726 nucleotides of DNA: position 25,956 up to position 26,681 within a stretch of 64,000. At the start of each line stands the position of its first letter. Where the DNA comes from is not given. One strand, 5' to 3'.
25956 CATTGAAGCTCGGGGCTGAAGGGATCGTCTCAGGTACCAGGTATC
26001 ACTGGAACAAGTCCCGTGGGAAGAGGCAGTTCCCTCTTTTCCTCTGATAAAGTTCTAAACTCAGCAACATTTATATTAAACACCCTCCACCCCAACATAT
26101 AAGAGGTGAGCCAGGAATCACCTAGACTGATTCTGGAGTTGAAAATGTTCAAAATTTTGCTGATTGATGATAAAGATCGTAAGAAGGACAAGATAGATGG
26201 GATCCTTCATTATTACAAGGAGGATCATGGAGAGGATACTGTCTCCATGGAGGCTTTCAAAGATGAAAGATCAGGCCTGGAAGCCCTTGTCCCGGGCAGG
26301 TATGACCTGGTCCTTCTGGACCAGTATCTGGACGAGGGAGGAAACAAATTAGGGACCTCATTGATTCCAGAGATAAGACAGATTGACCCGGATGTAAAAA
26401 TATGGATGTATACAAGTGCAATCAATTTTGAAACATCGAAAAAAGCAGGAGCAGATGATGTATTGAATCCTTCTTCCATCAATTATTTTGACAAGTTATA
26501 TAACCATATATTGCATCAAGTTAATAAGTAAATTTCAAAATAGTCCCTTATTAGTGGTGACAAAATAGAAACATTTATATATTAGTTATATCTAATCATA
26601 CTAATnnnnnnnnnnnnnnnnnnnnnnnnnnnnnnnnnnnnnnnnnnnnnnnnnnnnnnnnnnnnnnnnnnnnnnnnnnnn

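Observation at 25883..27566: Roughly 165-bp direct duplication of the radical SAM promoter and first 35 codons brackets a low-GC two-gene cassette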

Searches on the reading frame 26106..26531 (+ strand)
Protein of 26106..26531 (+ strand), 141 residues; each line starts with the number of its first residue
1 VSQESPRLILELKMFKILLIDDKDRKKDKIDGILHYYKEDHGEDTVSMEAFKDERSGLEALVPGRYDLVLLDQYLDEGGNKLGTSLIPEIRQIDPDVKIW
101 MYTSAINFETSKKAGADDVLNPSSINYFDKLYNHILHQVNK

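Call 6: search_protein_families(library=pfam, proteins=[window:26145-26531:+], max_evalue=0.01)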
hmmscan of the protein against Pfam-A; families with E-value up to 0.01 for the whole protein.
window:26145-26531:+ (128 aa): 1 family
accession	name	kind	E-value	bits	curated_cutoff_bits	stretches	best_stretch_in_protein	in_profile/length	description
PF00072.30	Response_reg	-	1.8e-07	31.7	30.2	1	4-107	1-97/111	Response regulator receiver domain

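Call 7: search_protein_families(library=ncbifam, proteins=[window:26145-26531:+], max_evalue=0.01)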
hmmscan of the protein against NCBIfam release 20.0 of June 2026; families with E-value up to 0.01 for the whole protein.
window:26145-26531:+ (128 aa): 2 families
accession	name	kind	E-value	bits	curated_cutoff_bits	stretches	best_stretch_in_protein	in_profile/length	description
NF051850.1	RespRegRprY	equivalog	2.3e-06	27.2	370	1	3-115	6-112/234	response regulator transcription factor RprY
NF051870.1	NAssimRespRegNtrX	equivalog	0.002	17.1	600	1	2-99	2-91/452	nitrogen assimilation response regulator NtrX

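Call 17: search_protein_families(library=phrogs, proteins=[window:26145-26531:+], max_evalue=1)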
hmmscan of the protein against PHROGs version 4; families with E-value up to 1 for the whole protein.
window:26145-26531:+ (128 aa): 3 families
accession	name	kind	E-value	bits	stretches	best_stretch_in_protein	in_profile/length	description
phrog_5982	-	unknown function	1.1e-06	27.8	1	3-108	870-969/1030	-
phrog_731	-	unknown function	2.1e-05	25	1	1-98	1-88/227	-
phrog_8810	-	unknown function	0.0047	17.5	1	2-91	1-86/245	-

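Call 18: search_protein_families(library=padloc, proteins=[window:26145-26531:+], max_evalue=1)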
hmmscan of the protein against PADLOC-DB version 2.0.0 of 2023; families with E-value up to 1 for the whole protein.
window:26145-26531:+ (128 aa): 1 family
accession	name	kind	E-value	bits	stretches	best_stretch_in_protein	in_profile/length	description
PDLC04725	PDC-M60B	-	0.0043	14.9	1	2-60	4-57/158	-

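Call 32: find_encoding_contigs(protein=window:26106-26531:+, flank=10000, max_places=10)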
Protein window:26106-26531:+ (141 aa): 1 contig read that carries it; 1 place shown.
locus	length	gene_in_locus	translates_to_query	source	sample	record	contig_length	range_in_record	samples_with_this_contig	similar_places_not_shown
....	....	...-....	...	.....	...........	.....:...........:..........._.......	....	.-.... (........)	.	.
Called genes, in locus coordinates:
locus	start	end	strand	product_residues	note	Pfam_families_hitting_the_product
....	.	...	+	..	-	?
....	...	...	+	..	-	-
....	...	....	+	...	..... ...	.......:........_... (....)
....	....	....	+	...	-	-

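Call 66: search_solved_structures(query=window:26145-26531:+, max_evalue=0.01, show_alignments=2)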
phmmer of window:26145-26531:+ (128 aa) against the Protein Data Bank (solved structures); distinct sequences matched with E-value up to 0.01: 3.
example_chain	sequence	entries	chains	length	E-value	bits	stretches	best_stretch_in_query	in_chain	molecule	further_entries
3a0r_B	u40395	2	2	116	0.0024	21.2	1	8-118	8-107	Response regulator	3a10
3a0u_A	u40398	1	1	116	0.0033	20.8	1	8-118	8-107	Response regulator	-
4d6x_A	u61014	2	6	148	0.0093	19.3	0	4-101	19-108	BACTERIAL REGULATORY, FIS FAMILY PROTEIN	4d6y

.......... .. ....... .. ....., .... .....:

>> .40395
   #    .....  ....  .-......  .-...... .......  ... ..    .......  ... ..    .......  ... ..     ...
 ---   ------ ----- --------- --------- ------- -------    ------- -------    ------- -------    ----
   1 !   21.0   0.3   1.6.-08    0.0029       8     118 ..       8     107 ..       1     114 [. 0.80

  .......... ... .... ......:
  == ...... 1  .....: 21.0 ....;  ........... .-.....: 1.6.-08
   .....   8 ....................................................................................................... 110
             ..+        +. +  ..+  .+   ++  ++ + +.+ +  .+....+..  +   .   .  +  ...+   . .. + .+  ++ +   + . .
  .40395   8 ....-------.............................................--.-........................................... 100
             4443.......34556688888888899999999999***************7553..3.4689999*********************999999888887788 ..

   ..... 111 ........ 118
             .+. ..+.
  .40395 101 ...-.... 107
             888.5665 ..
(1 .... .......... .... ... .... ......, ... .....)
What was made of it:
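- On Response regulator receiver domain (PF00072): DD at residues 8-9 and D59 in LVLLD align with RR468 (call 66). No Lys aligns there (call 66, alignment read by eye).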
